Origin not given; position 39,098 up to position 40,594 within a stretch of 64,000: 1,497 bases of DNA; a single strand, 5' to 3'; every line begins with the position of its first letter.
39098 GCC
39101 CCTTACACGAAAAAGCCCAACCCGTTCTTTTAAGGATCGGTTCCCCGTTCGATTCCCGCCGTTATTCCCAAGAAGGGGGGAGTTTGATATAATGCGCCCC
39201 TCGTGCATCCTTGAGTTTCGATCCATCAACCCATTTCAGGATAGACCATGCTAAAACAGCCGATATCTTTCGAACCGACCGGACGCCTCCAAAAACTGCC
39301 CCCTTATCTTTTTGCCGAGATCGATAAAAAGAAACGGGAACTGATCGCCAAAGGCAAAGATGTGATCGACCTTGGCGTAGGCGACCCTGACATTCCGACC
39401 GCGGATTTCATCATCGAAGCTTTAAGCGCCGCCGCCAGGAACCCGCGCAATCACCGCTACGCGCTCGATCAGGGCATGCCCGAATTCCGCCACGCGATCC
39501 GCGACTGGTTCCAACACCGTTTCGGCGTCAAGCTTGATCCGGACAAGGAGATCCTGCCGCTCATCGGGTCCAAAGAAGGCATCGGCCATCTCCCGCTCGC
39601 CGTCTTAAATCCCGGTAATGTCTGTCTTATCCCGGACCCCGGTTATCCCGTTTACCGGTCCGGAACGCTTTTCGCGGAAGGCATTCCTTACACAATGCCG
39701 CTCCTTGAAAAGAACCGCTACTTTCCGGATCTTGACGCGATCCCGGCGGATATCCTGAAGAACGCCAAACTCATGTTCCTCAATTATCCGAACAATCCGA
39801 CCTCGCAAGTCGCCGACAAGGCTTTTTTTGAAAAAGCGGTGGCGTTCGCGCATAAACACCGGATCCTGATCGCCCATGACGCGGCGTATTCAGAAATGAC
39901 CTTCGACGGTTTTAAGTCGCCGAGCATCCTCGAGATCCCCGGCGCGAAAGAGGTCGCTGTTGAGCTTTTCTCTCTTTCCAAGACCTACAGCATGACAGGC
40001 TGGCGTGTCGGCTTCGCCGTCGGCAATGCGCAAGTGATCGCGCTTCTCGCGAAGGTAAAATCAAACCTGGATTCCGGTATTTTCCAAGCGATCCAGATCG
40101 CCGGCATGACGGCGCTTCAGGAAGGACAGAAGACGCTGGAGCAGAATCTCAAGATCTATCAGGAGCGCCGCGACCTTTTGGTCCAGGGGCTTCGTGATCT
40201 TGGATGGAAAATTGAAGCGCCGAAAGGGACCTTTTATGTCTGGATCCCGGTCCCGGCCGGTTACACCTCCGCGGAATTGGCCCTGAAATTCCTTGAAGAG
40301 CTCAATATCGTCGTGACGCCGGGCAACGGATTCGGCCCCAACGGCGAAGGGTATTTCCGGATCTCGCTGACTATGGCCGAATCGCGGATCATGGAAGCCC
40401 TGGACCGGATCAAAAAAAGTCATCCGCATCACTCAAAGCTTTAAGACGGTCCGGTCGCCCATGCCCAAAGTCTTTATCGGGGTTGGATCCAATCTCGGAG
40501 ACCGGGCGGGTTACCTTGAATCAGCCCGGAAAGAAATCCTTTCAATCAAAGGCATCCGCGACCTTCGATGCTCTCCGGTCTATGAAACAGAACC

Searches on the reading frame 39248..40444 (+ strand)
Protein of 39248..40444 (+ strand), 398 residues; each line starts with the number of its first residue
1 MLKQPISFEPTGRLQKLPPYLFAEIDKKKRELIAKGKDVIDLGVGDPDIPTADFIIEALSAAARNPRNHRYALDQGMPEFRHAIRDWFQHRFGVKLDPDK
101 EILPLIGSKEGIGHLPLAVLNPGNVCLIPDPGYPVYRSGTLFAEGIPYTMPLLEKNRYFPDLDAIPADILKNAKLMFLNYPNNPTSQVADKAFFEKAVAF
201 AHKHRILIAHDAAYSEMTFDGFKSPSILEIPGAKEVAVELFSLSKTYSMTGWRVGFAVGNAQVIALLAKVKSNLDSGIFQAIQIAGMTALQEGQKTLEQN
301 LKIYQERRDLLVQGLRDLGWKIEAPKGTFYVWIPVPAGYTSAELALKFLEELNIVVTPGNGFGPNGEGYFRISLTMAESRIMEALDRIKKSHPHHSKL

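Call 49: search_protein_families(library=pfam, proteins=[window:39248-40444:+], max_evalue=0.001)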
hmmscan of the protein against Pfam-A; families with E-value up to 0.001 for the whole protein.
window:39248-40444:+ (398 aa): 1 family
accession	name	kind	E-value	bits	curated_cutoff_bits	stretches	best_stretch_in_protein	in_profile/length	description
PF00155.27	Aminotran_1_2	-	1.5e-62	212.3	19.7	1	37-388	1-361/361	Aminotransferase class I and II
